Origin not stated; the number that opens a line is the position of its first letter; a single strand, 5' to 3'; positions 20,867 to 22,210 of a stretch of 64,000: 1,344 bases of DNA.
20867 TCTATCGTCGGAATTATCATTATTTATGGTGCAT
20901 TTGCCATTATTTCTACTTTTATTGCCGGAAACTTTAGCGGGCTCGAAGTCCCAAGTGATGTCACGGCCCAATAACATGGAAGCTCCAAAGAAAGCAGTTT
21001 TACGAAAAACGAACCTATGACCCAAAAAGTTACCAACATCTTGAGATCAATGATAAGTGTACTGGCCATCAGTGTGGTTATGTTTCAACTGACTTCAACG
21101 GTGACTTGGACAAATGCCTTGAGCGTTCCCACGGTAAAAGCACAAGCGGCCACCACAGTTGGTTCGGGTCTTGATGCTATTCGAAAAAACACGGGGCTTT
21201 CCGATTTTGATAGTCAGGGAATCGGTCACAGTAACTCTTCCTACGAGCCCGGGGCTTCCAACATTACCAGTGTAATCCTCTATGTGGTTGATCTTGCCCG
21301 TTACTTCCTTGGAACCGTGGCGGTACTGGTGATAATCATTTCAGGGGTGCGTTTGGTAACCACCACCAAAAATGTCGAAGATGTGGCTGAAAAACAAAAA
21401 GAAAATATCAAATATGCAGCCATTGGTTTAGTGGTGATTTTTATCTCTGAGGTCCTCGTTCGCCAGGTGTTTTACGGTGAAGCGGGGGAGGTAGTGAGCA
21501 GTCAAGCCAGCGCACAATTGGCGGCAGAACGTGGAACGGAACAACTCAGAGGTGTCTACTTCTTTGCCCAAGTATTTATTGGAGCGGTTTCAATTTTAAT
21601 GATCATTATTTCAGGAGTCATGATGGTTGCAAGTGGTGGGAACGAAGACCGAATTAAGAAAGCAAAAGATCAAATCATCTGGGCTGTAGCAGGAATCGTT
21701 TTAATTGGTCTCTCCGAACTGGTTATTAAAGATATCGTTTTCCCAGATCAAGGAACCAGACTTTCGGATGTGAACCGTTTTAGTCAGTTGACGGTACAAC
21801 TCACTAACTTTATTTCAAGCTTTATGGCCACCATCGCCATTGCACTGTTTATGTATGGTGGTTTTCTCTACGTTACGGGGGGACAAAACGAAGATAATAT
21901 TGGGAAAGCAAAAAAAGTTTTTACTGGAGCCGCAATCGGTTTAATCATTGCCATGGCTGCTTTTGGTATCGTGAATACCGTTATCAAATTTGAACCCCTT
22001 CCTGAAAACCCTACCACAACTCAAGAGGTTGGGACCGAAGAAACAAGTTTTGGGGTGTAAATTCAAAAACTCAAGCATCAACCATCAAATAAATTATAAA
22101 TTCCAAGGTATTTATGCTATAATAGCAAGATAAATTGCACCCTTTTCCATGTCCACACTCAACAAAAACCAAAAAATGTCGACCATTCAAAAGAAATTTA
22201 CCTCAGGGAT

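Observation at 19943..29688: Envelope locus built around T4SS-pilin-like hairpin modules: two triple-module paralogs, a pilin-PKD giant, a PKD membrane protein and a micro-ORF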

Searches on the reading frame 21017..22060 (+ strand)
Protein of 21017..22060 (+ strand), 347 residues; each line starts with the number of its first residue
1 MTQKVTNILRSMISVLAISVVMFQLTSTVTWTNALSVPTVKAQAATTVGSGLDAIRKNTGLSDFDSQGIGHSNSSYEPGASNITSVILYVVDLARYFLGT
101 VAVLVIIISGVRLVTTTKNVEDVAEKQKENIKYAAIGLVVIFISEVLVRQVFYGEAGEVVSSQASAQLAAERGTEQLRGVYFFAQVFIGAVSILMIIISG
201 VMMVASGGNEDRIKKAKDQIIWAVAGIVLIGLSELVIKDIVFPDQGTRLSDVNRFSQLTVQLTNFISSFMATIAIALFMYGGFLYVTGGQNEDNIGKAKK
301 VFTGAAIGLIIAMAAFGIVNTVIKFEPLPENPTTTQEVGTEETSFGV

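Call 3: search_protein_families(library=pfam, proteins=[window:21017-22060:+], max_evalue=1)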
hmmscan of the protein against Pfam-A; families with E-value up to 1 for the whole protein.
window:21017-22060:+ (347 aa): 5 families
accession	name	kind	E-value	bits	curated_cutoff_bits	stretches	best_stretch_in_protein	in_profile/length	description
PF18895.5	T4SS_pilin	-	5.9e-26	90.8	26.6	3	81-149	3-69/71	Type IV secretion system pilin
PF00499.25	Oxidored_q3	-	0.0034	17.6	33.2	1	185-275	41-134/146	NADH-ubiquinone/plastoquinone oxidoreductase chain 6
PF19297.4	QcrA_N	-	0.061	13.1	27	1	252-327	48-123/222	QcrA subunit N-terminal region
PF14147.11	Spore_YhaL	-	0.07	13.3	27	0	193-213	9-29/52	Sporulation protein YhaL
PF08058.16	NPCC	-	0.31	11.6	33.9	1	75-129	58-110/134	Nuclear pore complex component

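Call 4: search_protein_families(library=ncbifam, proteins=[window:21017-22060:+], max_evalue=1)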
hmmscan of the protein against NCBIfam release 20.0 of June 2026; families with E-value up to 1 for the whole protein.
window:21017-22060:+ (347 aa): 2 families
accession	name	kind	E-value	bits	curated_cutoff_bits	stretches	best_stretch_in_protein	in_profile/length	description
NF045849.1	ICE_MMCAP2_0565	equivalog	4.9e-12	45.4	40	3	80-147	6-72/80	Mbov_0395 family pilin-like conjugal transfer protein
NF038392.1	div_DrpB_YedR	equivalog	0.78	10.1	50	1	177-241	14-78/86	cell division protein DrpB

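Call 18: find_homologous_proteins(query=window:21017-22060:+, max_evalue=0.001)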
Query window:21017-22060:+ (347 aa): 169 proteins with E <= 0.001 among 7526 candidates; the best 120 are listed.
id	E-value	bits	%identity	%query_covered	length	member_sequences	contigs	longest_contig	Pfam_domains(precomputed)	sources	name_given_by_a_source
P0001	1.6e-210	716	100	100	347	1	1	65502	PF18895.6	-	-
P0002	8.0e-104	365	58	83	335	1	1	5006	PF18895.6,PF04956.19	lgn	-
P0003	2.4e-103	364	57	88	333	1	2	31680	PF18895.6,PF04956.19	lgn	-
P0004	5.5e-103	363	54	94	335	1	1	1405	PF18895.6,PF04956.19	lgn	-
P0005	2.2e-102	361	56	92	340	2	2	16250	PF18895.6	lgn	-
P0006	5.3e-102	359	54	94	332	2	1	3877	PF18895.6,PF04956.19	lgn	-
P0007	6.7e-101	356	57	87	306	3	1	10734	PF18895.6,PF04956.19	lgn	-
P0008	9.8e-101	355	58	86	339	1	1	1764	PF18895.6,PF04956.19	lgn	-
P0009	1.9e-100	354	59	84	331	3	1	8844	PF18895.6,PF04956.19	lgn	-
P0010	5.1e-100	353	57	83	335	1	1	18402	PF18895.6,PF04956.19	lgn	-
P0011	5.1e-100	353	56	87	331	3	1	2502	PF18895.6,PF04956.19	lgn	-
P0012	6.9e-99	349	59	80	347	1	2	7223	PF18895.6,PF04956.19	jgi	jgi:hypothetical protein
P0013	1.1e-98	348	56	82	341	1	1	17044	PF18895.6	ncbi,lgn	-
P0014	2.8e-98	347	60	79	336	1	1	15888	PF18895.6,PF04956.19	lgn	-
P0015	4.8e-98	346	57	86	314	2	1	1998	PF18895.6,PF04956.19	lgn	-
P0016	2.5e-97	344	59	84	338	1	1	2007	PF18895.6,PF04956.19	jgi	-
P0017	5.2e-97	343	54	84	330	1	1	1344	PF18895.6,PF04956.19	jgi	jgi:hypothetical protein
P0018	5.4e-97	343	54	89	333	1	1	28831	PF18895.6,PF19607.5,PF04956.19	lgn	-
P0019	9.0e-97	342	52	97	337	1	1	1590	PF18895.6,PF04956.19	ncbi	-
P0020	2.5e-96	341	55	88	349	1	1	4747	PF18895.6,PF04956.19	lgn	-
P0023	9.8e-96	339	53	94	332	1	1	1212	PF18895.6,PF04956.19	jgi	-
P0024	1.1e-95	339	59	82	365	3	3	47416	PF18895.6,PF04956.19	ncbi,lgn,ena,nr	ncbi:MAG TPA: pilin [Candidatus Gracilibacteria bacterium]|nr:pilin [Candidatus Gracilibacteria bact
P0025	2.1e-95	338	61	77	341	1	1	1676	PF18895.6,PF04956.19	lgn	-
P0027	4.2e-95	337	52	96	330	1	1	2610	PF18895.6,PF04956.19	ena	-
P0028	5.5e-95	336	60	75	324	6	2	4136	PF18895.6,PF04956.19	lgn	-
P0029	5.9e-95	336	52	93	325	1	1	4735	PF18895.6,PF04956.19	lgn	-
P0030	1.3e-94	335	56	78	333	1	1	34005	PF18895.6,PF04956.19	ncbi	ncbi:pilin [Pseudomonadota bacterium]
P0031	2.7e-94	334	56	82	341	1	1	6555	PF18895.6,PF04956.19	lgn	-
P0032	3.4e-94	334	52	97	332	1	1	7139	PF18895.6,PF04956.19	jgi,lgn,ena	-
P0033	3.8e-94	334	56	83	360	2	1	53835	PF18895.6,PF04956.19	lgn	-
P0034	7.0e-94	333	50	93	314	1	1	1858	PF18895.6,PF04956.19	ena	-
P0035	7.2e-94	333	52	86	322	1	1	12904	PF18895.6,PF04956.19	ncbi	-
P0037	1.7e-93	331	53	86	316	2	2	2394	PF18895.6,PF13520.13,PF04956.19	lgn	-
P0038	4.5e-93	330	59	76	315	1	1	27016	PF18895.6,PF04956.19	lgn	-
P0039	1.6e-92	328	54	85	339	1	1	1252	PF18895.6,PF04956.19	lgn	-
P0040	1.7e-92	328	54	81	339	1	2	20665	PF18895.6,PF04956.19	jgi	jgi:hypothetical protein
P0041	2.1e-92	328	50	94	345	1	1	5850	PF18895.6,PF04956.19,PF06664.18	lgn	-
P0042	2.2e-92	328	54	85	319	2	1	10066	PF18895.6,PF04956.19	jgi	-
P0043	2.7e-92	328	57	81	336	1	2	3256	PF18895.6,PF04956.19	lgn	-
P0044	2.8e-92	328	54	84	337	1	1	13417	PF18895.6,PF04956.19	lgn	-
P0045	3.2e-92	327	53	83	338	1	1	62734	PF18895.6,PF04956.19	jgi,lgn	jgi:hypothetical protein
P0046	1.8e-91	325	54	85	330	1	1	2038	PF18895.6,PF04956.19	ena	-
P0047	2.3e-91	324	54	84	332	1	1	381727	PF18895.6,PF04956.19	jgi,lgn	jgi:hypothetical protein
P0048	2.5e-91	324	55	82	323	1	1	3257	PF18895.6,PF04956.19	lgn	-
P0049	2.7e-91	324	53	82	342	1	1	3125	PF18895.6,PF04956.19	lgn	-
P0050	3.1e-91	324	57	77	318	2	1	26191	PF18895.6,PF04956.19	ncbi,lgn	-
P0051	3.2e-91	324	55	84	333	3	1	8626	PF18895.6,PF04956.19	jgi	jgi:hypothetical protein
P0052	9.5e-91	322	50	95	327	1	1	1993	PF18895.6,PF04956.19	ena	-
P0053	1.2e-90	322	52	81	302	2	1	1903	PF18895.6,PF04956.19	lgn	-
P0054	2.0e-90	321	53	84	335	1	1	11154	PF18895.6,PF04956.19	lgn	-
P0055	4.4e-90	320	54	81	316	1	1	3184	PF18895.6,PF04956.19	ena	-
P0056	4.6e-90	320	50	93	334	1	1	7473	PF18895.6,PF04956.19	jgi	-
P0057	5.2e-90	320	61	71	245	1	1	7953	PF18895.6,PF04956.19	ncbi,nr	ncbi:MAG TPA: pilin, partial [Candidatus Gracilibacteria bacterium]|nr:pilin [Candidatus Gracilibact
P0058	1.1e-89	319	53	85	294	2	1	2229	PF18895.6,PF04956.19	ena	-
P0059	1.9e-89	318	52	82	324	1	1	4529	PF18895.6,PF04956.19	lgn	-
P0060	1.1e-88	316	52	85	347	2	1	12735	PF18895.6,PF02322.21,PF04956.19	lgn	-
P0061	1.7e-88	315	49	92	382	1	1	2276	PF18895.6,PF04956.19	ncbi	-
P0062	3.0e-88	314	53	83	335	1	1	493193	PF18895.6,PF04956.19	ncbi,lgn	-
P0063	5.5e-87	310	47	97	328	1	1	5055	PF18895.6,PF04956.19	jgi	jgi:hypothetical protein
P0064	1.0e-85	306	49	92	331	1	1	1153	PF18895.6,PF04956.19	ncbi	-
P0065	7.5e-85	303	49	84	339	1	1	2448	PF18895.6,PF04956.19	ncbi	-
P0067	4.6e-84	301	49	81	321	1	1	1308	PF18895.6,PF04956.19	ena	-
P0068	1.1e-83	299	48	82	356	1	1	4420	PF18895.6,PF04956.19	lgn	-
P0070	2.3e-83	298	47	84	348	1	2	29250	PF18895.6,PF04956.19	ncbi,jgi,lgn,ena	-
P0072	7.3e-83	297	45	94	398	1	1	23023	PF18895.6,PF04956.19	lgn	-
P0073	2.6e-82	295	51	82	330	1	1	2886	PF18895.6,PF04956.19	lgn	-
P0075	3.9e-82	294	45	88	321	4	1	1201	PF18895.6,PF04956.19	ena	-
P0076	6.3e-82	293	45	96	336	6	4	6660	PF18895.6,PF04956.19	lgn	-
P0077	6.7e-82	293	52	85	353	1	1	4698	PF18895.6,PF04956.19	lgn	-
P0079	7.9e-82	293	49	81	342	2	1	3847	PF18895.6,PF04956.19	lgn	-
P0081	1.0e-80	290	45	95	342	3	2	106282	PF18895.6,PF04956.19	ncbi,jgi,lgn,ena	ncbi:MAG: hypothetical protein WC843_02975 [Candidatus Gracilibacteria bacterium]|jgi:hypothetical p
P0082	1.1e-80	289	49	81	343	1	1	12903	PF18895.6,PF04956.19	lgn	-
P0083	1.4e-80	289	43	98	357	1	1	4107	PF18895.6,PF04956.19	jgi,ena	-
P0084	1.7e-80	289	46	82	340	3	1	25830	PF18895.6,PF04956.19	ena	-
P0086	5.3e-80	287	47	94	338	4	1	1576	PF18895.6,PF04956.19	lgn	-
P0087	1.0e-79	286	47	94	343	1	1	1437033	PF18895.6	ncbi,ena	-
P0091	1.3e-78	283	53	75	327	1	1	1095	PF18895.6,PF04956.19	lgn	-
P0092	2.2e-77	279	46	89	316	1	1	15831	PF18895.6,PF02322.21,PF04956.19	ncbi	-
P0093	2.5e-77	278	46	94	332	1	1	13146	PF18895.6,PF04956.19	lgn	-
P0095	8.9e-77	277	48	80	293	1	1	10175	PF18895.6,PF04956.19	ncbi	-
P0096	1.3e-76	276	45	82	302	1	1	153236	PF18895.6,PF04956.19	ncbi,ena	-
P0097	1.3e-76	276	50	76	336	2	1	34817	PF18895.6,PF04956.19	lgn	-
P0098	4.4e-75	271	44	93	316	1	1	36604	PF18895.6,PF02322.21,PF04956.19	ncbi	ncbi:pilin [Patescibacteria group bacterium]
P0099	5.0e-74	268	45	82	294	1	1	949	PF18895.6,PF04956.19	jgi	jgi:cytochrome bd-type quinol oxidase subunit 2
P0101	1.1e-73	266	45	83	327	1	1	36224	PF18895.6,PF04956.19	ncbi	-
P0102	1.3e-73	266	43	92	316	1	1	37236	PF18895.6,PF02322.21,PF04956.19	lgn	-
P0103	1.4e-73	266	43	88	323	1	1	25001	PF18895.6,PF04956.19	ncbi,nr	ncbi:hypothetical protein GF376_01005 [Candidatus Peregrinibacteria bacterium]|nr:hypothetical prote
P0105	8.1e-73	264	45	82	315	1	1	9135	PF18895.6,PF04956.19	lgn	-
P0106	6.9e-72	261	45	82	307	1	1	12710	PF18895.6,PF04956.19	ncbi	-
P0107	8.4e-72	260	44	85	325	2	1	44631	PF18895.6,PF04956.19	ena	-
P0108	1.7e-71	259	45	86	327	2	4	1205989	PF18895.6,PF04956.19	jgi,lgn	jgi:hypothetical protein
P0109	2.9e-70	255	42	86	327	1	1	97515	PF18895.6,PF04956.19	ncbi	ncbi:MAG: hypothetical protein ACRCZE_02795 [Candidatus Altimarinota bacterium]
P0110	3.2e-70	255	43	84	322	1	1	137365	PF07786.19,PF18895.6,PF04956.19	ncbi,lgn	-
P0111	2.4e-68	249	44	78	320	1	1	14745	PF18895.6,PF04956.19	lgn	-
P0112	2.4e-68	249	43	82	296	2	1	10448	PF18895.6,PF04956.19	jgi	-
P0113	2.8e-68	249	42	82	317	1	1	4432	PF18895.6,PF04956.19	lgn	-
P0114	1.9e-67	246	41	93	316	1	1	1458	PF18895.6,PF04956.19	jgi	jgi:hypothetical protein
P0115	4.8e-67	245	41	89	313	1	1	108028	PF18895.6,PF04956.19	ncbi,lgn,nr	ncbi:hypothetical protein JW911_03510 [Candidatus Peregrinibacteria bacterium]|nr:hypothetical prote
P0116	3.5e-66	242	43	86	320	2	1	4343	PF18895.6,PF04956.19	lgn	-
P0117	1.3e-65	240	41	82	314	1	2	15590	PF18895.6,PF04956.19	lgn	-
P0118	1.5e-65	240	43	82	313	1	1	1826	PF18895.6,PF04956.19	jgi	jgi:type IV secretory pathway VirB2 component (pilin)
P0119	4.4e-65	238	41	87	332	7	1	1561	PF18895.6,PF04956.19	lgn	-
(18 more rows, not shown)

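Call 19: find_encoding_contigs(protein=P0087, flank=10000, max_places=2)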
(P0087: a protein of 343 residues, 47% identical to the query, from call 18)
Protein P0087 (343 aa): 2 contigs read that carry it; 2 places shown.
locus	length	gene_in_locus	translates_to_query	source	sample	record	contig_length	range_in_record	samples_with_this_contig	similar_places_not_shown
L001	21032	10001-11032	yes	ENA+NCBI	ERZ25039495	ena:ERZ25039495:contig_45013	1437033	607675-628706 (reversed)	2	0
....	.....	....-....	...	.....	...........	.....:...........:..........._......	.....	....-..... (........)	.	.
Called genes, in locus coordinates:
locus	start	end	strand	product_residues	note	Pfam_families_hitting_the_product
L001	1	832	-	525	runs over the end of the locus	-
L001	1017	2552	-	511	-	PF13522:GATase_6, PF13537:GATase_7, PF00156:Pribosyltran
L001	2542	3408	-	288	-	PF00763:THF_DHG_CYH, PF02882:THF_DHG_CYH_C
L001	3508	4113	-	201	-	PF02223:Thymidylate_kin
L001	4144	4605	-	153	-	PF00692:dUTPase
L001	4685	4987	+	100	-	-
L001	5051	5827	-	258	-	PF00687:Ribosomal_L1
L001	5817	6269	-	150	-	PF18920:DUF5671 (weak)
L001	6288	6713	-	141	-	PF03946:Ribosomal_L11_N, PF00298:Ribosomal_L11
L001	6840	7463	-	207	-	-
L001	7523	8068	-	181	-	PF02357:NusG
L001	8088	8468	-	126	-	PF00584:SecE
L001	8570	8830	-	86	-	-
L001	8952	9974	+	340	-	PF04956:TrbC (faint), PF18895:T4SS_pilin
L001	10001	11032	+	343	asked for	PF18895:T4SS_pilin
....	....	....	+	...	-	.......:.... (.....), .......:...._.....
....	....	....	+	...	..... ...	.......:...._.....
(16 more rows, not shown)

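Call 20: find_encoding_contigs(protein=P0108, flank=10000, max_places=2)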
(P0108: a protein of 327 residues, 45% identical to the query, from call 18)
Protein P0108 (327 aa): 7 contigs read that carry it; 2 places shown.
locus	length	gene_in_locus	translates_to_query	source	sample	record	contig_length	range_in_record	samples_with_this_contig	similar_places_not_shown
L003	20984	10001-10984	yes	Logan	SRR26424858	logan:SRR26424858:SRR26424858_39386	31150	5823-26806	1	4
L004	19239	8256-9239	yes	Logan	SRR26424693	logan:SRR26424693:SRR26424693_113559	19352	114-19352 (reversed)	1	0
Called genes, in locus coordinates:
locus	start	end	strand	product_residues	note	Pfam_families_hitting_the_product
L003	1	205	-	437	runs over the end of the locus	-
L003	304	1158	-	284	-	PF00763:THF_DHG_CYH, PF02882:THF_DHG_CYH_C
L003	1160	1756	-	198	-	PF02223:Thymidylate_kin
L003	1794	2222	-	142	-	PF22769:DCD (weak), PF00692:dUTPase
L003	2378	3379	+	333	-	PF07136:DUF1385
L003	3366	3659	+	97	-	-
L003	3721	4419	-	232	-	PF00687:Ribosomal_L1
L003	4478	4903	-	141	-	PF18920:DUF5671 (faint)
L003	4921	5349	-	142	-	PF03946:Ribosomal_L11_N, PF00298:Ribosomal_L11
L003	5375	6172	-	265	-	-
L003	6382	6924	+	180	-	-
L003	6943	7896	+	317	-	-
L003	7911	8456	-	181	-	PF02357:NusG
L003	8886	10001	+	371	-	PF04956:TrbC (faint), PF18895:T4SS_pilin (weak)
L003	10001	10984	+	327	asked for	PF04956:TrbC (faint), PF18895:T4SS_pilin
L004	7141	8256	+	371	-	PF04956:TrbC (faint), PF18895:T4SS_pilin (weak)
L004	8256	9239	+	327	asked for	PF04956:TrbC (faint), PF18895:T4SS_pilin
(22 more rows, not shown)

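Call 21: find_encoding_contigs(protein=P0062, flank=10000, max_places=2)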
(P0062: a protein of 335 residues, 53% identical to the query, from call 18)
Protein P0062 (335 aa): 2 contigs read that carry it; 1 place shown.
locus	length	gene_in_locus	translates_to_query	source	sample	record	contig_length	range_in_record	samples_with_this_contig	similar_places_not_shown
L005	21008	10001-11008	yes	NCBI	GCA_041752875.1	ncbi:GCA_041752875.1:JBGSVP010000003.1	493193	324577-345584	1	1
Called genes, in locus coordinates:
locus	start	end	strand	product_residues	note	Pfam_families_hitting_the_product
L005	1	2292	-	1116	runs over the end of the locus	PF05048:NosD (weak), PF00395:SLH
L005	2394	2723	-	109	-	-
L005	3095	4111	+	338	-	PF13365:Trypsin_2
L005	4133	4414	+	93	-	-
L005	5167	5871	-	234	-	PF00687:Ribosomal_L1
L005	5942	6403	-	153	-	PF18920:DUF5671 (faint)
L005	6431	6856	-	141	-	PF03946:Ribosomal_L11_N, PF00298:Ribosomal_L11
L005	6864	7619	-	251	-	-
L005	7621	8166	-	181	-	PF02357:NusG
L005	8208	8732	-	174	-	-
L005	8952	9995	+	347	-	PF04956:TrbC (faint), PF18895:T4SS_pilin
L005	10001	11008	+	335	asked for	PF04956:TrbC (faint), PF18895:T4SS_pilin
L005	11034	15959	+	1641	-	PF18895:T4SS_pilin (weak), PF00801:PKD (weak), PF18911:PKD_4, PF00801:PKD (weak), PF18911:PKD_4 (weak), PF00801:PKD (weak), PF18911:PKD_4, PF22352:K319L-like_PKD (weak), +2 more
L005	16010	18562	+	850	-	PF18911:PKD_4, PF18911:PKD_4, PF00801:PKD, PF18911:PKD_4, PF00801:PKD, PF18911:PKD_4, PF00801:PKD, PF18911:PKD_4, +4 more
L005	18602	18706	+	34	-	-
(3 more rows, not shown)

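Call 29: find_related_loci(query=window:21017-22060:+, collection=genome_contigs, flank=10000)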
Query window:21017-22060:+ (347 aa) in genome_contigs; peptide patterns used: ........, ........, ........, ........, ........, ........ (x = any residue, [..] = any of these).
165 stretches matched a pattern, but none encodes a relative of the query by tblastn (E <= 1e-3).

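Call 31: find_related_loci(query=A1, collection=genome_contigs, flank=10000)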
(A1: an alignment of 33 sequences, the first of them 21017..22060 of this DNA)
Query A1 (347 aa) in genome_contigs; peptide patterns used: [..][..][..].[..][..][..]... (x = any residue, [..] = any of these).
70 stretches matched a pattern; 43 encode a relative of the query (tblastn E <= 1e-3); 43 distinct loci.
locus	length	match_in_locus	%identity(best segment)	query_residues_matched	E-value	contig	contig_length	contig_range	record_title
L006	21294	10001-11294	63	70-328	6e-101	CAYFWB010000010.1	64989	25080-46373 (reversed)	MAG TPA_asm: uncultured Candidatus Peribacteria bacterium isolate ERP107533_co1_137 genome assembly, contig: NODE_111_le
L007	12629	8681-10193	54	4-326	3e-101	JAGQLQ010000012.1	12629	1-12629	MAG: Candidatus Peregrinibacteria bacterium isolate HKST-UBA20 2015-01-06_1_(paired)_contig_33236, whole genome shotgun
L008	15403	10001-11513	59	43-326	3e-99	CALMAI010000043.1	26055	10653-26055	MAG TPA_asm: uncultured Candidatus Peregrinibacteria bacterium isolate SRR2107183_bin.16_CONCOCT_v1.1_MAG genome assembl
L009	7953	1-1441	61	64-336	4e-99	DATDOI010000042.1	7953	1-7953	MAG TPA_asm: Candidatus Gracilibacteria bacterium isolate SMAG_U7890 k141_2416649, whole genome shotgun sequence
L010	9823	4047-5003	47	3-335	4e-92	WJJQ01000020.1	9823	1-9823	MAG: Candidatus Peregrinibacteria bacterium isolate Bin_256 k141_580390, whole genome shotgun sequence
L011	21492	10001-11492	47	1-326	4e-91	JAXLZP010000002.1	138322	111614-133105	MAG: Candidatus Gracilibacteria bacterium isolate STL-PAT5 C2.212.fa-2, whole genome shotgun sequence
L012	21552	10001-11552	45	3-333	5e-90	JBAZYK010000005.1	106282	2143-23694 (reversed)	MAG: Candidatus Gracilibacteria bacterium isolate SO_2017_GW1_79 NODE_1275_length_106282_cov_6.605567_OW334_2017, whole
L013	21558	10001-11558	44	1-326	2e-86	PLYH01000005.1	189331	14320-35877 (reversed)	MAG: Candidatus Peregrinibacteria bacterium isolate palsa_1335 73.20120700_P3D.295_contig_34567, whole genome shotgun se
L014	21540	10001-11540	48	4-326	5e-83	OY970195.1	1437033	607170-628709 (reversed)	MAG: Candidatus Peregrinibacteria bacterium isolate MFD02416.bin.c.20 genome assembly, chromosome: 1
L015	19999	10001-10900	43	40-346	5e-80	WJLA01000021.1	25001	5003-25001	MAG: Candidatus Peregrinibacteria bacterium isolate Bin_155 k141_951185, whole genome shotgun sequence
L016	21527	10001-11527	40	42-332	2e-78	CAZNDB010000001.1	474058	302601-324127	MAG TPA_asm: uncultured Candidatus Peribacteria bacterium isolate SRP192927_co4_212 genome assembly, contig: NODE_4_leng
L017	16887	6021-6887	46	53-340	5e-78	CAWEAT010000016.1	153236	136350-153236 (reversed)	MAG: uncultured Alphaproteobacteria bacterium isolate MFD05502.bin.2.63 genome assembly, contig: contig_29387, whole gen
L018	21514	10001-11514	43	48-343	4e-77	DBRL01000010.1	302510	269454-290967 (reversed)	MAG TPA_asm: Candidatus Peregrinibacteria bacterium UBA1369 UBA1369_contig_172, whole genome shotgun sequence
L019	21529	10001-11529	42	39-336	2e-76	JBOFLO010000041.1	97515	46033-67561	MAG: Candidatus Altimarinota bacterium isolate WFFMC_MAG_338 k139_89115_flag=1_multi=7.0000_len=97515, whole genome shot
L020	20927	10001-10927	40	27-338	4e-75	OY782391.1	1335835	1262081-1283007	MAG: Candidatus Gracilibacteria bacterium isolate 3657eba1-8dd3-48ff-b7f3-7c2c16b724d5 genome assembly, chromosome: 1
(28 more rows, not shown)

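Call 47: predict_structure(alignment_id=A1)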
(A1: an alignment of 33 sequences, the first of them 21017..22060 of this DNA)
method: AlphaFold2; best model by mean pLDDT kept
length: 347 residues; sequences in the alignment: 33
mean_pLDDT: 73.5   pTM: 0.47
mean pLDDT of the five models: 73.5, 72.9, 65.2, 65.0, 61.6
residues with pLDDT >= 90: 32; 70-90: 203; 50-70: 54; < 50: 58
segments of 3 or more residues with pLDDT < 50: 31-50, 63-83, 333-342
pLDDT, mean of each block of 10 residues (from residue 1): 80 85 65 43 41 55 47 41 59 78 87 86 87 84 75 64 76 79 82 88 88 89 85 75 65 75 81 89 90 93 92 83 64 48 48
secondary structure, 60 per line:
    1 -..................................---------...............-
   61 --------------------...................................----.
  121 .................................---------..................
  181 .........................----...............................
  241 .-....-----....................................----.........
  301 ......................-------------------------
elements in order: H2-35 H45-59 H81-115 H120-153 H163-205 H210-241 H243-246 H252-287 H292-322
